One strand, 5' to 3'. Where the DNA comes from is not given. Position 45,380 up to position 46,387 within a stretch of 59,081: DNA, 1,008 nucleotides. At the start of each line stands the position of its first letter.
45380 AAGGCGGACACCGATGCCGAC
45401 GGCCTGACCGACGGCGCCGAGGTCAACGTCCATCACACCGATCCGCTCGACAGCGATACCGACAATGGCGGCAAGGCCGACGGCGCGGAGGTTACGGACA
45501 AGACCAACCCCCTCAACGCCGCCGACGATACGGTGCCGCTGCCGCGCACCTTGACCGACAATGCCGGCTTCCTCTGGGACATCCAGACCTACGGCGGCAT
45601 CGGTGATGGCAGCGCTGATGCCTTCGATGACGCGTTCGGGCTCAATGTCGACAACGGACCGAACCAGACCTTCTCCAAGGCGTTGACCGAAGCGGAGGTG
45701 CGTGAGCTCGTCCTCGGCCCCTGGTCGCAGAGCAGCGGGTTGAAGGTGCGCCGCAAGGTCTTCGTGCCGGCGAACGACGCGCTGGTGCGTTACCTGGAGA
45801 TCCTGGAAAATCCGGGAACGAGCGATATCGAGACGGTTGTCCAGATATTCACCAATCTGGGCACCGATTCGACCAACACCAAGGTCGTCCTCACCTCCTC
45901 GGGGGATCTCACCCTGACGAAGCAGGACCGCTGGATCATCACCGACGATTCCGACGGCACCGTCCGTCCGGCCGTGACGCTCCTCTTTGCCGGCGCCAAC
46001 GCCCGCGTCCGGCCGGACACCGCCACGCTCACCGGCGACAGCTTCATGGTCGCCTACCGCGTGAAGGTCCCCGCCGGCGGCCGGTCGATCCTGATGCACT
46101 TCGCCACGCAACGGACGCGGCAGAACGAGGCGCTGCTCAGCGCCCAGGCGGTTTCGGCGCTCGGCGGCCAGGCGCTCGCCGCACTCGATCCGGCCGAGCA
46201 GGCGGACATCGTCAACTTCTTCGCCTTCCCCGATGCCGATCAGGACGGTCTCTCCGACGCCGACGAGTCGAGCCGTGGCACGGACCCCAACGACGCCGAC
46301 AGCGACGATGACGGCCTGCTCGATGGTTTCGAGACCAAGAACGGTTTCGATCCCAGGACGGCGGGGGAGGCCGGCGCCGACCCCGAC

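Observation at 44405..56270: Ten copies of an unrecognised ~240-aa domain, six of them in a regular ~380-codon super-repeat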

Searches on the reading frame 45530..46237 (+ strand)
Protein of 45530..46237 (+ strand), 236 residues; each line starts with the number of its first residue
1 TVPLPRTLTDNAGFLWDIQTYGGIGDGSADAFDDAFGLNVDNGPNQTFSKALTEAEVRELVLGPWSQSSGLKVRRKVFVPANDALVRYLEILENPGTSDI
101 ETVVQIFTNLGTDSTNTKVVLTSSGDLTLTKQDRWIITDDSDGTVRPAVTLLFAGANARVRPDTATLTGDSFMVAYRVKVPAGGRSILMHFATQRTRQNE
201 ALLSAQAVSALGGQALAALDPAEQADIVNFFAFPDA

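Call 9: search_protein_families(library=pfam, alignment_id=A1, max_evalue=10)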
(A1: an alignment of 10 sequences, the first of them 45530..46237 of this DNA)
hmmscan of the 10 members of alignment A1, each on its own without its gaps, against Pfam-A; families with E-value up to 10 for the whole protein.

A. member 1, window:45530-46237:+ (236 aa): 2 families
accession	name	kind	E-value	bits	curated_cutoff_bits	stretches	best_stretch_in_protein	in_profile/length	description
PF07940.18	Hepar_II_III_C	-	0.007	16.3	24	1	65-165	124-220/237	Heparinase II/III-like, C-terminal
PF14849.12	YidC_periplas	-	0.086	13.2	24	1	83-198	17-140/283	YidC periplasmic domain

B. families by the number of members that match (of 10 scanned): 6 families
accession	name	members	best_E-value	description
PF07940.18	Hepar_II_III_C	1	0.007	Heparinase II/III-like, C-terminal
PF14849.12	YidC_periplas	1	0.086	YidC periplasmic domain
PF00202.27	Aminotran_3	1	0.089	Aminotransferase class-III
PF19740.4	DUF6229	1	0.1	Family of unknown function (DUF6229)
PF17892.7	Cadherin_5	1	0.11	Cadherin-like domain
PF07398.16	MDMPI_C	1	1.4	MDMPI C-terminal domain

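Call 10: search_protein_families(library=ncbifam, alignment_id=A1, max_evalue=10)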
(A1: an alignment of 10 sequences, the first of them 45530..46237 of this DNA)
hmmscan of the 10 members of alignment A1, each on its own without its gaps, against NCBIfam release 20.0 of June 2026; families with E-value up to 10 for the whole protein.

A. member 1, window:45530-46237:+ (236 aa): 2 families
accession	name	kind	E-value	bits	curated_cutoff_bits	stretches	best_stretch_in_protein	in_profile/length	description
NF009131.0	PRK12484.1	equivalog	0.064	11.9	330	1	175-218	140-182/455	nicotinate phosphoribosyltransferase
TIGR01513.1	NAPRTase_put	equivalog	0.13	11.2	297.4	1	175-217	135-176/452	nicotinate phosphoribosyltransferase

B. families by the number of members that match (of 10 scanned): 3 families
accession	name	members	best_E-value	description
NF009131.0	PRK12484.1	1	0.064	nicotinate phosphoribosyltransferase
TIGR01513.1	NAPRTase_put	1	0.13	nicotinate phosphoribosyltransferase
NF010938.0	PRK14358.1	1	0.14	bifunctional N-acetylglucosamine-1-phosphate uridyltransferase/glucosamine-1-phosphate acetyltransferase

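Call 11: search_solved_structures(query=A1, max_evalue=10, show_alignments=2)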
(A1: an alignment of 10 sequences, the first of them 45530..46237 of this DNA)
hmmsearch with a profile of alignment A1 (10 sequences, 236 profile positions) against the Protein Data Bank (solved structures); distinct sequences matched with E-value up to 10: 2.
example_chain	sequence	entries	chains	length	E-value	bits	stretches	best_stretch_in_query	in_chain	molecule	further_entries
4yn8_A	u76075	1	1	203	0.41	13.2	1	101-157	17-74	Response regulator ChrA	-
8v5q_L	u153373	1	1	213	1.2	11.7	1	22-128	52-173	Fab 1E3 Light Chain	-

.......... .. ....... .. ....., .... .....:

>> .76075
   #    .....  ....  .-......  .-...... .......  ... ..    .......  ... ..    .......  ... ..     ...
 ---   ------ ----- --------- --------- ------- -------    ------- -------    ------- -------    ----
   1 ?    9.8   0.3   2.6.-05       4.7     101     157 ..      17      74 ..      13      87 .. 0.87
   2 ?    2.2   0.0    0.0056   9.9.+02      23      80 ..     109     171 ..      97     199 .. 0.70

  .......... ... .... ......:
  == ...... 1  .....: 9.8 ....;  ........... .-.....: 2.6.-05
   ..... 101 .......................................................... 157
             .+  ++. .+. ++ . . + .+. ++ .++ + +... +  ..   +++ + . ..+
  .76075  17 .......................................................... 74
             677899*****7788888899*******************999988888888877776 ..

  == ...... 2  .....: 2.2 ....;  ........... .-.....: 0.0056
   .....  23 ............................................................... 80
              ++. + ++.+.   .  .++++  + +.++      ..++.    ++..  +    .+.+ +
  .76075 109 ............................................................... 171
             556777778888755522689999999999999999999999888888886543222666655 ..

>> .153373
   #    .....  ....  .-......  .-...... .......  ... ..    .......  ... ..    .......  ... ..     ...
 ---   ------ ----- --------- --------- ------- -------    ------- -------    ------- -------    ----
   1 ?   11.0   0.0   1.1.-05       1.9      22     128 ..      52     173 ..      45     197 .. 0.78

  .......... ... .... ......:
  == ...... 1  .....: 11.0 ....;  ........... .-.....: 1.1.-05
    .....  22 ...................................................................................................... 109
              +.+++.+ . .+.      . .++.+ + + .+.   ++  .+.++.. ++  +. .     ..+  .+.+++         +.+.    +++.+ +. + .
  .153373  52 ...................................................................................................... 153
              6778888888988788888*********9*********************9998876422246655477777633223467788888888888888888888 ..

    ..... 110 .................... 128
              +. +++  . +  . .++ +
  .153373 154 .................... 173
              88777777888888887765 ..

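Call 13: find_homologous_proteins(query=A1, max_evalue=0.001)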
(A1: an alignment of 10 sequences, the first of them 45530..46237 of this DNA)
Query A1 (10 sequences) (236 aa, profile of the alignment): 14 proteins with E <= 0.001 among 8000 candidates.
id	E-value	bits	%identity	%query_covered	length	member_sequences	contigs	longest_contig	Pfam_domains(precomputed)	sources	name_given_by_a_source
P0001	1.7e-78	281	44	96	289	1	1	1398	-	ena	-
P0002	3.5e-66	241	42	96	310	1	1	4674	-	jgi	-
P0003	5.2e-62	227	42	100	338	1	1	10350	PF18884.6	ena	-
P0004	4.8e-54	201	36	96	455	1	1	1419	PF13620.13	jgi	-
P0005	4.0e-40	156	31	82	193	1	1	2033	-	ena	-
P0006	8.9e-37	145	38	77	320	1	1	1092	-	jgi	jgi:hypothetical protein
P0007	1.9e-36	144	37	87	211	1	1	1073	-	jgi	jgi:hypothetical protein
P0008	1.2e-35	141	32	81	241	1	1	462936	-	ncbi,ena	-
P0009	5.3e-35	139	38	77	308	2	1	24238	-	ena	-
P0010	1.4e-32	131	39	73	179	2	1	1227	-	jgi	jgi:hypothetical protein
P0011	4.8e-32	129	33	54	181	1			-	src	-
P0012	3.2e-31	127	37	64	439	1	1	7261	PF13715.13,PF07210.19,PF13620.13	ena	-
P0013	7.6e-26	109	37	69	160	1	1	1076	-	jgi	jgi:hypothetical protein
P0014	6.4e-24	103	37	73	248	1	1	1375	-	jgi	jgi:hypothetical protein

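Call 22: find_related_loci(query=A1, collection=genome_contigs, flank=10000)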
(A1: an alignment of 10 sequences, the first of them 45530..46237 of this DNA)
Query A1 (236 aa) in genome_contigs; peptide patterns used: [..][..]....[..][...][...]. (x = any residue, [..] = any of these).
56 stretches matched a pattern; 40 encode a relative of the query (tblastn E <= 1e-3); 35 distinct loci.
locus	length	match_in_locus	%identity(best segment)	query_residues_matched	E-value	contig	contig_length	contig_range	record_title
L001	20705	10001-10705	81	1-236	3e-111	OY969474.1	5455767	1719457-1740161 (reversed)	MAG: uncultured Acidobacteriota bacterium isolate MFD05747.bin.1.131 genome assembly, chromosome: 1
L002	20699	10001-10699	53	2-236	5e-71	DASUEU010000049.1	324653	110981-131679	MAG TPA_asm: Thermoanaerobaculia bacterium isolate SMAG_U1361 k141_280015, whole genome shotgun sequence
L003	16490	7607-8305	50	2-236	6e-66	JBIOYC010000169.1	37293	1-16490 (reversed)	MAG: Thermoanaerobaculia bacterium isolate MAG040 k127_3918139, whole genome shotgun sequence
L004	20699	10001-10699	45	1-232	2e-56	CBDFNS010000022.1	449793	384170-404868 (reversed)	MAG: Candidatus Multivoradales bacterium isolate 83156f71-2328-4778-9225-0ad21d672fd8 genome assembly, contig: contig_21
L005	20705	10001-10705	71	1-236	1e-102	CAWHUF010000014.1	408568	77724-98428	MAG: uncultured Acidobacteriota bacterium isolate MFD03066.bin.1.255 genome assembly, contig: contig_51858, whole genome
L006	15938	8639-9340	48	1-236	4e-53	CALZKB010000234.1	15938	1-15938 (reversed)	MAG: Thermoanaerobaculia bacterium isolate FO_M_Acidobacteriota_07 genome assembly, contig: scaffold_13614, whole genome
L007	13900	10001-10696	45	4-236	4e-53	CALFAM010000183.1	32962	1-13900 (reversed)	MAG: uncultured bacterium isolate R1_Bin_Bin_46_1 genome assembly, contig: c_000003051871, whole genome shotgun sequence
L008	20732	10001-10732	42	4-236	4e-44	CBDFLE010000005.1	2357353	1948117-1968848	MAG: Candidatus Multivoradales bacterium isolate 28b26adc-de60-4d61-9d00-aad20df54228 genome assembly, contig: contig_4,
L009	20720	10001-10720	40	2-236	1e-43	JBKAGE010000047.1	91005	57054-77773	MAG: Bradymonadia bacterium isolate Ske_MAG24 Ske_MAG24_0047, whole genome shotgun sequence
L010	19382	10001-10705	42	4-235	9e-43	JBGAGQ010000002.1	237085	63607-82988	MAG: Thermoanaerobaculia bacterium isolate MAG_MBR_H125.76 MBRH125-76_opera_contig_352, whole genome shotgun sequence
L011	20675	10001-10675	42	4-230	3e-40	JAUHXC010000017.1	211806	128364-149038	MAG: bacterium isolate 2_bin.46 NODE_109_length_211806_cov_8.591584, whole genome shotgun sequence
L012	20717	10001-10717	40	2-236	9e-40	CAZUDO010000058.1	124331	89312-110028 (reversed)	MAG TPA_asm: uncultured Candidatus Binatia bacterium isolate binchicken_co165_346 genome assembly, contig: k141_2054849,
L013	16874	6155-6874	38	2-235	1e-39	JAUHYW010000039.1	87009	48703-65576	MAG: bacterium isolate 3_bin.88 NODE_459_length_87009_cov_2.932932, whole genome shotgun sequence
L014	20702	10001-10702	38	2-236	8e-39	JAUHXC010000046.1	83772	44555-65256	MAG: bacterium isolate 2_bin.46 NODE_316_length_83772_cov_7.229255, whole genome shotgun sequence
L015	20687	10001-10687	35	2-232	1e-35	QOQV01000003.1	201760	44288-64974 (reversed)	MAG: Ignavibacteriae bacterium isolate BY39 NODE_71, whole genome shotgun sequence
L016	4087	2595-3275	37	2-230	3e-35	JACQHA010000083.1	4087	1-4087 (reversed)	MAG: Deinococcus sp. isolate NC_groundwater_1087_Ag_S2p5_63_37 S_2p5_S6_coassembly_k141_930579, whole genome shotgun seq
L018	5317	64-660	39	46-236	3e-34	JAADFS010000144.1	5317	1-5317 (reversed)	MAG: Deferribacteres bacterium isolate M_MaxBin.054 contig-127_29720, whole genome shotgun sequence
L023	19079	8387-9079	37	4-235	4e-28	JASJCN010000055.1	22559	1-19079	MAG: Myxococcota bacterium isolate MO_167.B22 MO_167.c_1539, whole genome shotgun sequence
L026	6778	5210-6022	32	2-230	7e-25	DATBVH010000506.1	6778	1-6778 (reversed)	MAG TPA_asm: Candidatus Angelobacter sp. isolate SMAG_U7509 k141_3634238, whole genome shotgun sequence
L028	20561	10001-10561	30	6-195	6e-23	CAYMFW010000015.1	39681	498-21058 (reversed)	MAG TPA_asm: uncultured Planctomycetota bacterium isolate SRP214966_co4_1 genome assembly, contig: NODE_628_length_39681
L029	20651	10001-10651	31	4-230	2e-21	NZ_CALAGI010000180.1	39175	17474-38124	MAG: uncultured Amaricoccus sp. isolate SRR6231182_bin.64_CONCOCT_v1.1_MAG ERZ650268.356, whole genome shotgun sequence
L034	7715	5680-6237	27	8-194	2e-12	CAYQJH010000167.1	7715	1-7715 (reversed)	MAG TPA_asm: uncultured Planctomycetaceae bacterium isolate binchicken_co87_116 genome assembly, contig: NODE_13276_leng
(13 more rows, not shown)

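Call 23: predict_structure(alignment_id=A2)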
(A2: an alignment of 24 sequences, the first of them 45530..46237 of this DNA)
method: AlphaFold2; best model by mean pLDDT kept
length: 236 residues; sequences in the alignment: 24
mean_pLDDT: 95.1   pTM: 0.92
mean pLDDT of the five models: 95.1, 94.9, 94.4, 94.2, 94.2
residues with pLDDT >= 90: 215; 70-90: 17; 50-70: 2; < 50: 2
segments of 3 or more residues with pLDDT < 50: none
pLDDT, mean of each block of 10 residues (from residue 1): 98 97 95 96 93 97 96 98 97 98 98 90 98 96 84 96 97 98 98 96 97 95 97 64
secondary structure, 60 per line:
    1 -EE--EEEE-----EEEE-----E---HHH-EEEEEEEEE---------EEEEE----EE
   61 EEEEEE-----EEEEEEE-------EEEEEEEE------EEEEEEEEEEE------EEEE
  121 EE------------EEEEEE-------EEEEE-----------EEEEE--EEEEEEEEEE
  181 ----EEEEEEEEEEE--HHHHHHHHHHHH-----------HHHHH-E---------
elements in order: E6-9 E15-18 E32-40 E50-54 E59-66 E72-78 E86-93 E100-110 E117-122 E135-140 E148-152 E164-168 E171-180 E185-195 H198-209 H221-225

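Call 25: fold_search(model_id=the predicted structure, library=pdb)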
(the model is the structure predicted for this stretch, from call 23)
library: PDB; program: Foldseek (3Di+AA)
matches with E <= 10: 777; with E <= 0.001: 64
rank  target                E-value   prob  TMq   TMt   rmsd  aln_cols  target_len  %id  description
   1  6al2_A                9.5e-07  1.00  0.50  0.27   7.0       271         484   14  Crystal structure of E. coli YidC at 2.8 A resolution (released 2018-11-07)
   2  6al2_B                2.0e-06  1.00  0.48  0.26   8.3       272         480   11  Crystal structure of E. coli YidC at 2.8 A resolution (released 2018-11-07)
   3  3wvf_B                2.2e-06  1.00  0.52  0.31   5.4       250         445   12  Crystal structure of YidC from Escherichia coli (released 2014-12-17)
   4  5mg3_C                4.1e-06  1.00  0.52  0.30   6.6       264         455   10  EM fitted model of bacterial holo-translocon (released 2016-12-28)
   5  3blc_A                5.1e-06  1.00  0.54  0.47   6.1       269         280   13  Crystal structure of the periplasmic domain of the Escherichia Coli YIDC (released 2007-12-25)
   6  3blc_B                7.6e-06  1.00  0.55  0.48   5.4       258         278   11  Crystal structure of the periplasmic domain of the Escherichia Coli YIDC (released 2007-12-25)
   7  3bs6_A                1.4e-05  1.00  0.47  0.44   5.2       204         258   12  1.8 Angstrom crystal structure of the periplasmic domain of the membrane insertase YidC (released 2008-02-12)
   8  3wvf_A                1.6e-05  1.00  0.52  0.31   5.7       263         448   11  Crystal structure of YidC from Escherichia coli (released 2014-12-17)
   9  8ho7_A                1.6e-05  1.00  0.51  0.17   8.4       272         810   13  The cryo-EM structure of cellobiose phosphorylase from Clostridium thermocellum (released 2023-12-13)
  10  8ho8_A                1.9e-05  1.00  0.52  0.17   8.4       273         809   12  The cryo-EM structure of cellobiose phosphorylase from Clostridium thermocellum in complex with cellobiose (released 2023-12-13)
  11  8rf9                  2.0e-05  1.00  0.54  0.06   8.2       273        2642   10  CgsiGP1 sample in nanodisc (released 2024-03-20)
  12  8h6h_A                2.2e-05  1.00  0.60  0.17   7.3       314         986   11  cryo-EM structure of cellodextrin phosphorylase from Clostridium thermocellum (released 2023-10-25)
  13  3k25_A                2.2e-05  1.00  0.51  0.44   6.8       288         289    8  Crystal Structure of Slr1438 protein from Synechocystis sp. PCC 6803, Northeast Structural Genomics Consortium Target  (released 2009-10-13)
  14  8ho9_A                2.2e-05  1.00  0.50  0.17   8.6       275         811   13  The cryo-EM structure of cellobiose phosphorylase from Clostridium thermocellum (cysteine-to-serine varient) (released 2023-12-13)
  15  3bs6_B                4.1e-05  1.00  0.52  0.48   5.3       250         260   13  1.8 Angstrom crystal structure of the periplasmic domain of the membrane insertase YidC (released 2008-02-12)
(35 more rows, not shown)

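Call 31: search_protein_families(library=pfam, proteins=[L016:1656-4028:+, L018:1-2001:+, L028:9830-12094:+, L028:12072-14105:+, L029:9962-12439:+, L034:5458-7521:+, L026:2204-6778:+, L023:5444-10462:+], max_evalue=0.01)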
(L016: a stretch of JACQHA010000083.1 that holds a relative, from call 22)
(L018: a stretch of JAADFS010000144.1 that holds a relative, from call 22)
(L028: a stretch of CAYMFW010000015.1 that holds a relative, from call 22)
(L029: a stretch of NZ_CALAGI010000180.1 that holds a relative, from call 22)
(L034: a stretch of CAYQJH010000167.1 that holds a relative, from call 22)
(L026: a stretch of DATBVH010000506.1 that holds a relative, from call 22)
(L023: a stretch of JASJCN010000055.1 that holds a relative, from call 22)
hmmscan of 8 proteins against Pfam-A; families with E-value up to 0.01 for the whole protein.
L016:1656-4028:+ (791 aa): 1 family
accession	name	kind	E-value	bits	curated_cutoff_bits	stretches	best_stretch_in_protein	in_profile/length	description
PF03781.23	FGE-sulfatase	-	9.1e-59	199.6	23.3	1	570-788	4-254/255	Sulfatase-modifying factor enzyme 1-like domain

L018:1-2001:+ (667 aa): 2 families
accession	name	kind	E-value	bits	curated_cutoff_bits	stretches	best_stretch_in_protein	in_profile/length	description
PF18884.5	TSP3_bac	-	5.3e-07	29.8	25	1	219-240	1-22/22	Bacterial TSP3 repeat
PF15892.11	BNR_4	-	0.0016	18.3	27.3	0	324-479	141-249/272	BNR repeat-containing family member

L028:9830-12094:+ (755 aa): 0 families

L028:12072-14105:+ (678 aa): 0 families

L029:9962-12439:+ (826 aa): 5 families
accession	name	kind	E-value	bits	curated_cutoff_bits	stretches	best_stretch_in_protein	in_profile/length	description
PF00353.25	HemolysinCabind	-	3.2e-30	104.1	23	6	276-310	2-36/36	RTX calcium-binding nonapeptide repeat (4 copies)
PF13519.12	VWA_2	-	5.4e-10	40.3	27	1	365-494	1-106/107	von Willebrand factor type A domain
PF00092.34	VWA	-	1.3e-05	25.9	23.8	1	364-526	1-138/174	von Willebrand factor type A domain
PF08548.17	Peptidase_M10_C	-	2.2e-05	24.7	20.7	1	694-754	86-129/193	Peptidase M10 serralysin C terminal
PF13768.12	VWA_3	-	0.0018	18.8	27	1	396-535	17-143/155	von Willebrand factor type A domain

L034:5458-7521:+ (688 aa): 0 families

L026:2204-6778:+ (1525 aa): 16 families
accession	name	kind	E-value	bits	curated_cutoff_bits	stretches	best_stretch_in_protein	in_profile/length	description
PF13620.12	CarboxypepD_reg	-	3.4e-67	223.2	32.3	10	410-488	2-82/82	Carboxypeptidase regulatory-like domain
PF13715.12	CarbopepD_reg_2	-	4.2e-25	88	32.2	3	411-488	2-77/88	CarboxypepD_reg-like domain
PF18884.5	TSP3_bac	-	2.1e-23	82.3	25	4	273-294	1-22/22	Bacterial TSP3 repeat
PF17210.9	SdrD_B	-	2.9e-21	76.2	29.7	1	418-465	20-69/112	SdrD B-like domain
PF09430.16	EMC7_beta-sandw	-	4e-14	53.3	26.6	0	844-903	6-65/122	ER membrane protein complex subunit 7, beta-sandwich domain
PF17802.7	SpaA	-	2.5e-13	50.4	23.1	0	414-458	8-56/91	Prealbumin-like fold domain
PF22359.2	Big-like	-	7e-05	23.4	27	1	156-197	5-46/48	Bacterial Ig-like domain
PF02368.24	Big_2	-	0.00019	21.7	22.8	1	146-184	25-66/79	Bacterial Ig-like domain (group 2)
PF24025.1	Ig_DR_A0283-like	-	0.00027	21.6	27.1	0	742-808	6-71/102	DR_A0283-like, Ig-like domain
PF23193.1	NOMO_3rd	-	0.00034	21.1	27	0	858-898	60-98/120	NOMO third transthyretin-like domain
PF13861.12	FLgD_tudor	-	0.0014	19.2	26.9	0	713-844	17-43/58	FlgD Tudor-like domain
PF13115.11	YtkA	-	0.0015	19.6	25.9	0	303-345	5-45/85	YtkA-like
PF14686.12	fn3_3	-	0.0021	18.2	24.4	0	438-459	29-50/75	Polysaccharide lyase family 4, domain II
PF22904.2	NOMO1-like_2nd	-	0.0025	18.3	27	0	758-816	19-76/90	BOS complex subunit NOMO1-like, second beta sandwich domain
PF00775.27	Dioxygenase_C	-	0.0029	17.5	27.3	0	321-343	31-53/182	Dioxygenase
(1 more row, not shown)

L023:5444-10462:+ (1673 aa): 1 family
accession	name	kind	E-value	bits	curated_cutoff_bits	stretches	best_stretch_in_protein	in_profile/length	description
PF18884.5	TSP3_bac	-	5.1e-36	122.6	25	8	1351-1372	1-22/22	Bacterial TSP3 repeat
